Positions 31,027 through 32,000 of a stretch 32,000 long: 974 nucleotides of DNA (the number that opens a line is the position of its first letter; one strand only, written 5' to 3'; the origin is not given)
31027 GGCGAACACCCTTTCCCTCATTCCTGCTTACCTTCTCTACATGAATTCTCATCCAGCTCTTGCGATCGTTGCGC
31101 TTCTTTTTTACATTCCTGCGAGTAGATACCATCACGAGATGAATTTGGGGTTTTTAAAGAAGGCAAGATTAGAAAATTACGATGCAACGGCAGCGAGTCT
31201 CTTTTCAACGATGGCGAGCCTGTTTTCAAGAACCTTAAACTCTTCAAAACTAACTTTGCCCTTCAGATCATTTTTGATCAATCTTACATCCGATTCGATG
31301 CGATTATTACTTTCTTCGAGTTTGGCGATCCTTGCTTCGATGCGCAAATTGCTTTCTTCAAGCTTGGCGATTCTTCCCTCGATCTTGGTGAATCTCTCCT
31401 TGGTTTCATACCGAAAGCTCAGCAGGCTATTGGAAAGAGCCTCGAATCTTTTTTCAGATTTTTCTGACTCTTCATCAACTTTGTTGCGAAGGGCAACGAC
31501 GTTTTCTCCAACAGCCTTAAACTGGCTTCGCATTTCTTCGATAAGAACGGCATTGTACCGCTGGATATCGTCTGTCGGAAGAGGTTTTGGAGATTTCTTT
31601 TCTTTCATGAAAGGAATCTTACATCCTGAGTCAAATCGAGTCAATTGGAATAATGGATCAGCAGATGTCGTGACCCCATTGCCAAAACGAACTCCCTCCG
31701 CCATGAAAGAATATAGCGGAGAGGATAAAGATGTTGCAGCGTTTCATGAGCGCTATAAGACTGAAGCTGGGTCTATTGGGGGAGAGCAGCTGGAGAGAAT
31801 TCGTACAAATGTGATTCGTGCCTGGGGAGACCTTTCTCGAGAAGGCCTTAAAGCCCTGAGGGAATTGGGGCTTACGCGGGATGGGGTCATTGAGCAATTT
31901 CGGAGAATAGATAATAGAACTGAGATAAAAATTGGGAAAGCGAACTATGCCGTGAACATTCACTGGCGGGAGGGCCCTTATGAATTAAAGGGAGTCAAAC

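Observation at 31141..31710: The giant frame stays open while running antisense through a well-formed coiled-coil ORF; strand-composition flip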

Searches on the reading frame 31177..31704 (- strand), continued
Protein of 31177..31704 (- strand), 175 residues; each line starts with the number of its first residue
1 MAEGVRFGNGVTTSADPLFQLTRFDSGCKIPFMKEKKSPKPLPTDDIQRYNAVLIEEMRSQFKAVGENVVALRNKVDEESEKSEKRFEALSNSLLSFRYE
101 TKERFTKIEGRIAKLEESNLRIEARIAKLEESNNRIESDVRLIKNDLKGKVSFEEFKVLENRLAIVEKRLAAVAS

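Call 40: search_protein_families(library=ncbifam, proteins=[window:31180-31608:-, P0001, P0002, P0003, P0009, P0013, P0020, P0022], max_evalue=0.01)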
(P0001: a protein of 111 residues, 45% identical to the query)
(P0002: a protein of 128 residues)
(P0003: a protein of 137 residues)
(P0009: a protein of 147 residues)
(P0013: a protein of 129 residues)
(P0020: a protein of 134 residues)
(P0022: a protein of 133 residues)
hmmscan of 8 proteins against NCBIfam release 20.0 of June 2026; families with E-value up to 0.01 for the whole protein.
window:31180-31608:- (143 aa): 3 families
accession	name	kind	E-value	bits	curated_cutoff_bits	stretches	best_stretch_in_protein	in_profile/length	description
TIGR04211.1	SH3_and_anchor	equivalog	0.00018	21.1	65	1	21-114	66-161/198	TIGR04211 family SH3 domain-containing protein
NF033452.1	BREX_1_MTaseX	exception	0.0033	15.3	500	1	24-131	860-962/1210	BREX-1 system adenine-specific DNA-methyltransferase PglX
NF009344.0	PRK12705.1-1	equivalog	0.0086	14.7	831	1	23-142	90-200/572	hypothetical protein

P0001 (111 aa): 6 families
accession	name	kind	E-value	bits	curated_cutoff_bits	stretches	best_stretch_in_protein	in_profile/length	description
NF045650.1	CD1247_Nterm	equivalog_domain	0.0016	19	30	0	9-55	23-69/70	CD1247 N-terminal domain-containing protein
TIGR02168.1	SMC_prok_B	equivalog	0.0017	16.1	567.35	1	20-91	339-948/1181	chromosome segregation protein SMC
TIGR02169.1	SMC_prok_A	equivalog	0.0034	15.1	729.4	1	24-91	371-438/1165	chromosome segregation protein SMC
NF045487.1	ASRP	equivalog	0.006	15.2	300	1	37-92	181-236/593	archaea-specific SMC-related protein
NF038218.1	IcmG_DotF_IVB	equivalog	0.0068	16.1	200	1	35-94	120-179/266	type IVB secretion system protein IcmG/DotF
TIGR01843.1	type_I_hlyD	subfamily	0.007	15.4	208.65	1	37-103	127-193/422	HlyD family type I secretion periplasmic adaptor subunit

P0002 (128 aa): 0 families

P0003 (137 aa): 8 families
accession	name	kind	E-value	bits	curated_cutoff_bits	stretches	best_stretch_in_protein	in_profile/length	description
NF045487.1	ASRP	equivalog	6.5e-05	21.7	300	1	20-136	153-262/593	archaea-specific SMC-related protein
NF047516.1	LA_3659_fam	equivalog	0.001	18.7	36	1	54-108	71-125/221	LA_3659 family protein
NF047514.1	SpiroCoCo_N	equivalog_domain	0.001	18.7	75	1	54-108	71-125/221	SpiroCoCo family coiled-coil protein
TIGR02168.1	SMC_prok_B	equivalog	0.0012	16.7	567.35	1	32-125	870-963/1181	chromosome segregation protein SMC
TIGR02169.1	SMC_prok_A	equivalog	0.0013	16.5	729.4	1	42-124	839-926/1165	chromosome segregation protein SMC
NF038218.1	IcmG_DotF_IVB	equivalog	0.0015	18.2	200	1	9-113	84-193/266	type IVB secretion system protein IcmG/DotF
TIGR01843.1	type_I_hlyD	subfamily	0.0032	16.5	208.65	1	51-131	122-202/422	HlyD family type I secretion periplasmic adaptor subunit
NF011905.0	PRK15378.1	equivalog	0.0085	14.7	615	0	57-134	381-458/565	type III secretion system effector inositol phosphate phosphatase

P0009 (147 aa): 10 families
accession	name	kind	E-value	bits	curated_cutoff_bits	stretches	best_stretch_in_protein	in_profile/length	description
NF045487.1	ASRP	equivalog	2.4e-05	23.2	300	1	28-146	315-427/593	archaea-specific SMC-related protein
NF048001.1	GTP_morpho_1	equivalog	7.2e-05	22.5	50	0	68-105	5-46/70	GTA head formation protein, RCAP_rcc01685 family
NF047515.1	SpiroCoCo_C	equivalog_domain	0.00014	21.1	125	1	25-143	44-151/313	SpiroCoCo family coiled-coil protein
TIGR02169.1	SMC_prok_A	equivalog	0.00064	17.5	729.4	1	14-144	328-459/1165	chromosome segregation protein SMC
TIGR02168.1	SMC_prok_B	equivalog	0.00066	17.5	567.35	1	36-136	315-409/1181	chromosome segregation protein SMC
NF003413.0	PRK04778.1-7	equivalog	0.0011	17.5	556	1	26-145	248-364/564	septation ring formation regulator EzrA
NF009344.0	PRK12705.1-1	equivalog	0.0034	16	831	1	13-125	89-201/572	hypothetical protein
NF047516.1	LA_3659_fam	equivalog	0.009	15.6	36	0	70-144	76-151/221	LA_3659 family protein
NF047514.1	SpiroCoCo_N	equivalog_domain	0.009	15.6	75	0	70-144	76-151/221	SpiroCoCo family coiled-coil protein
NF003409.0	PRK04778.1-3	equivalog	0.009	14.8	562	0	15-121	322-434/570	septation ring formation regulator EzrA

P0013 (129 aa): 24 families
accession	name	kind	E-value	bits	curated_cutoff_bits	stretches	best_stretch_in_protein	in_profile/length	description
NF045487.1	ASRP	equivalog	1.7e-06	26.9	300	1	35-107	374-450/593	archaea-specific SMC-related protein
TIGR04523.1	Mplasa_alph_rch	subfamily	2.3e-06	25.8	270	1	27-123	472-568/745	helix-rich protein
NF047515.1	SpiroCoCo_C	equivalog_domain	1.3e-05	24.5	125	1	32-102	154-227/313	SpiroCoCo family coiled-coil protein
TIGR02169.1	SMC_prok_A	equivalog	2.3e-05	22.3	729.4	1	17-120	373-474/1165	chromosome segregation protein SMC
TIGR02168.1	SMC_prok_B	equivalog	4.1e-05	21.5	567.35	1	22-103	867-948/1181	chromosome segregation protein SMC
NF048001.1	GTP_morpho_1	equivalog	4.8e-05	23.1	50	0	33-60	20-47/70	GTA head formation protein, RCAP_rcc01685 family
NF038218.1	IcmG_DotF_IVB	equivalog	6.5e-05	22.7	200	1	35-105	122-192/266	type IVB secretion system protein IcmG/DotF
NF003034.1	PRK03918.1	equivalog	7.8e-05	20.8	700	1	19-104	189-277/878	DNA double-strand break repair ATPase Rad50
NF053852.1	vesicle_Bd0635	exception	0.00017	21.3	250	1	57-123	48-116/223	CpoB-like predatory vesicle lipoprotein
NF041034.1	Rad50_Sulf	equivalog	0.00019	19.4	1000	1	34-123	542-708/872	DNA double-strand break repair ATPase Rad50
NF053563.1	Rkd4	equivalog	0.00029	19.1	860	1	36-124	301-389/747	arcadin-4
TIGR02976.1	phageshock_pspB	equivalog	0.00082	19.6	51.7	0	58-79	42-63/75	envelope stress response membrane protein PspB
NF053525.1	thylo_ssr2422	subfamily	0.0014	19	38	0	50-90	15-48/77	ssr2422 family thylakoid membrane protein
NF047362.1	CT392_fam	equivalog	0.0017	17.3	160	1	22-106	98-183/383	CT392 family protein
NF033885.1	conj_TraP_IncI1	equivalog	0.002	17.9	135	0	36-91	85-140/217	conjugal transfer protein TraP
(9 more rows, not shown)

P0020 (134 aa): 7 families
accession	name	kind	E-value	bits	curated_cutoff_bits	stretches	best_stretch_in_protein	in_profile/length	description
NF045487.1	ASRP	equivalog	6.8e-06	25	300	1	3-111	152-261/593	archaea-specific SMC-related protein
NF048001.1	GTP_morpho_1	equivalog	1e-05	25.2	50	0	45-86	5-47/70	GTA head formation protein, RCAP_rcc01685 family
NF047515.1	SpiroCoCo_C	equivalog_domain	0.0012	18.1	125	1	48-107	106-195/313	SpiroCoCo family coiled-coil protein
NF047516.1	LA_3659_fam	equivalog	0.0014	18.2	36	1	49-131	106-187/221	LA_3659 family protein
NF047514.1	SpiroCoCo_N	equivalog_domain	0.0014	18.2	75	1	49-131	106-187/221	SpiroCoCo family coiled-coil protein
NF041034.1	Rad50_Sulf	equivalog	0.0031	15.4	1000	1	14-113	297-399/872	DNA double-strand break repair ATPase Rad50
TIGR04527.1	mycoplas_twoTM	subfamily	0.004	16.9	125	1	48-132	46-131/248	MG_279/MG_280 family protein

P0022 (133 aa): 12 families
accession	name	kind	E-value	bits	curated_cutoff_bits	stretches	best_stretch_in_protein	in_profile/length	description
NF048001.1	GTP_morpho_1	equivalog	7.2e-05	22.5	50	0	60-83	23-46/70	GTA head formation protein, RCAP_rcc01685 family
NF045487.1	ASRP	equivalog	7.5e-05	21.5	300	1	33-126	324-422/593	archaea-specific SMC-related protein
TIGR02168.1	SMC_prok_B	equivalog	0.00055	17.8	567.35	1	35-118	793-874/1181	chromosome segregation protein SMC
TIGR04523.1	Mplasa_alph_rch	subfamily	0.0013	16.8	270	1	38-126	45-131/745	helix-rich protein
NF047515.1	SpiroCoCo_C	equivalog_domain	0.0018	17.5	125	1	20-126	74-180/313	SpiroCoCo family coiled-coil protein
TIGR02977.1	phageshock_pspA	equivalog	0.0021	17.8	242.95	1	43-106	155-218/219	phage shock protein PspA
NF053525.1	thylo_ssr2422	subfamily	0.0023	18.4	38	0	37-71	13-47/77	ssr2422 family thylakoid membrane protein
TIGR02169.1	SMC_prok_A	equivalog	0.0032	15.2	729.4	1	38-113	419-960/1165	chromosome segregation protein SMC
NF007974.0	PRK10698.1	equivalog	0.0051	16.5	336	0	46-71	158-183/222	phage shock protein PspA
NF041034.1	Rad50_Sulf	equivalog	0.0059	14.5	1000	1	33-127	618-709/872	DNA double-strand break repair ATPase Rad50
NF053852.1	vesicle_Bd0635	exception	0.0079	15.8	250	0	35-125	30-115/223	CpoB-like predatory vesicle lipoprotein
NF043058.1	T4SS_LegC2C7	subfamily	0.0092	15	350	0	38-122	148-230/348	LegC2/C7 family Dot/Icm T4SS effector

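Call 52: search_dna_similar(query=window:31180-31608:-, collection=phages, mode=protein, max_evalue=0.001, max_rows=10)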
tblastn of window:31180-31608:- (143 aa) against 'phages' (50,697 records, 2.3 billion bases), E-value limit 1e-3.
No match.

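Call 53: search_dna_similar(query=window:31180-31608:-, collection=plasmids, mode=protein, max_evalue=0.001, max_rows=10)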
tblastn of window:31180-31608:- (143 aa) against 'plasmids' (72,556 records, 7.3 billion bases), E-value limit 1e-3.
No match.

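Call 75: predict_structure(alignment_id=A4)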
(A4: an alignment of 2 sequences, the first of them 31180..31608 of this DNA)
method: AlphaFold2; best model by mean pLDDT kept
length: 143 residues; sequences in the alignment: 2
mean_pLDDT: 88.5   pTM: 0.40
mean pLDDT of the five models: 88.5, 86.4, 85.2, 84.9, 84.2
residues with pLDDT >= 90: 92; 70-90: 37; 50-70: 11; < 50: 3
segments of 3 or more residues with pLDDT < 50: 1-3
pLDDT, mean of each block of 10 residues (from residue 1): 55 83 94 96 97 97 96 96 97 97 94 80 80 83 66
secondary structure, 60 per line:
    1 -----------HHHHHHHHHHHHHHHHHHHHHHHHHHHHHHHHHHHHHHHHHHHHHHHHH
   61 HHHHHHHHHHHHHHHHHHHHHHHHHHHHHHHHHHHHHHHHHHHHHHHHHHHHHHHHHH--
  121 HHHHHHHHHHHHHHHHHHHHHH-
elements in order: H12-118 H121-142

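Call 80: fold_search(model_id=the predicted structure, library=pdb)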
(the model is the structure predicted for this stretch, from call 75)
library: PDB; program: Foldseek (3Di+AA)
matches with E <= 10: 0; with E <= 0.001: 0
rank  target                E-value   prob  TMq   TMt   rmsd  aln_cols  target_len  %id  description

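Call 82: find_related_loci(query=A2, collection=viral_contigs, flank=10000)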
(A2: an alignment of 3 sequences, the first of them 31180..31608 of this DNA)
Query A2 (143 aa) in viral_contigs; peptide patterns used: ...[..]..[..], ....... (x = any residue, [..] = any of these).
407 stretches matched a pattern, but none encodes a relative of the query by tblastn (E <= 1e-3).

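Call 85: find_encoding_contigs(protein=P0003, flank=10000, max_places=4)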
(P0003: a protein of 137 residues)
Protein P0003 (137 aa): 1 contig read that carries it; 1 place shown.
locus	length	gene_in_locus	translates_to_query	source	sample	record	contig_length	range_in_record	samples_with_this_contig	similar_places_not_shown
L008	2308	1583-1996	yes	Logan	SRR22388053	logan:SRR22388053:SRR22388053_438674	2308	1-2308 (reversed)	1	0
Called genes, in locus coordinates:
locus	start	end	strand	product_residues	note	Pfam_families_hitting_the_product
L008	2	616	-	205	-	?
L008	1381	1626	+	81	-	PF04255:DUF433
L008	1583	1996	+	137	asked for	PF28217:FAM81B (weak)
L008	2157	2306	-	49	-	?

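Call 86: find_encoding_contigs(protein=P0002, flank=10000, max_places=4)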
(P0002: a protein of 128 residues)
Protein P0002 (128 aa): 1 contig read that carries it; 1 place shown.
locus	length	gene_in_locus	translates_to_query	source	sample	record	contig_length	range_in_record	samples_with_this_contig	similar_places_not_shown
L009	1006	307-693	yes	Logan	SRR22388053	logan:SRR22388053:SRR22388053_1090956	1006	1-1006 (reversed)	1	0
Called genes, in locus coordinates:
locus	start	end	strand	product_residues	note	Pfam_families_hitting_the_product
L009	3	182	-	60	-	?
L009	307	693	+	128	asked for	-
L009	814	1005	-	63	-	?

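Call 91: find_encoding_contigs(protein=P0005, flank=10000, max_places=4)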
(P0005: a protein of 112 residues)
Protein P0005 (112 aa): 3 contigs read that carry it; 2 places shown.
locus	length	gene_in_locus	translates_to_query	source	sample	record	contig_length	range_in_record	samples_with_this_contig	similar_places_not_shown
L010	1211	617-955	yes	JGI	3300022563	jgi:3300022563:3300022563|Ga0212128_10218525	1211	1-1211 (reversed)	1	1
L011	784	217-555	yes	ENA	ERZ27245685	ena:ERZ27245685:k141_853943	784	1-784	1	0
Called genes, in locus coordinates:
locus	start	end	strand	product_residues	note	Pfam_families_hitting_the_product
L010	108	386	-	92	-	-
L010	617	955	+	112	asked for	-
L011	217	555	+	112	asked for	-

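Call 92: find_encoding_contigs(protein=P0004, flank=10000, max_places=4)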
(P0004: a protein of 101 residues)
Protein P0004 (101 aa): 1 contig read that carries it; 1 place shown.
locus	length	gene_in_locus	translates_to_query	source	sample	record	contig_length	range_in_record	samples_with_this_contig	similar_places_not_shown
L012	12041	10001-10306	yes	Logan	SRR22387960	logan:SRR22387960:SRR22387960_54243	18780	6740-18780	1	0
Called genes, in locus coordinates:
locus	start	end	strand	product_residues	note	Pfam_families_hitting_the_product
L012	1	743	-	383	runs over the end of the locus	PF11848:DUF3368, PF00702:Hydrolase, PF13419:HAD_2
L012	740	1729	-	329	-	PF03706:LPG_synthase_TM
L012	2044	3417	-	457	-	PF00483:NTP_transferase, PF12804:NTP_transf_3, PF01066:CDP-OH_P_transf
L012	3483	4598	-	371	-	PF00266:Aminotran_5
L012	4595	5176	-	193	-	PF02775:TPP_enzyme_C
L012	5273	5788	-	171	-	-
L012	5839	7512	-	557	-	PF13714:PEP_mutase, PF00463:ICL (faint), PF00483:NTP_transferase (faint), PF12804:NTP_transf_3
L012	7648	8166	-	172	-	PF00578:AhpC-TSA, PF08534:Redoxin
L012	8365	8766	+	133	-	PF04519:Bactofilin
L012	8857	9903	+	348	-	PF04519:Bactofilin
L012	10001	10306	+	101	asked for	-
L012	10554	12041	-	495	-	?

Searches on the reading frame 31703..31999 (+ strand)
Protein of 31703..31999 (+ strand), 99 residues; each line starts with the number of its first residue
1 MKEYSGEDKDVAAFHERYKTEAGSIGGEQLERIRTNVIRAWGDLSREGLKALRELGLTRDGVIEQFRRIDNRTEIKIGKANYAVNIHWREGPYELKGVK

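Call 7: search_protein_families(library=pfam, proteins=[window:31703-31999:+], max_evalue=0.1)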
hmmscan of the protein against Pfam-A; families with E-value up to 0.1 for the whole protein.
window:31703-31999:+ (99 aa): 1 family
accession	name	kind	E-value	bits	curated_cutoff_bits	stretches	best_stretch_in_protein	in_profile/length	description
PF05957.18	DUF883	-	0.098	13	25.4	0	36-55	16-35/53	DUF883 N-terminal domain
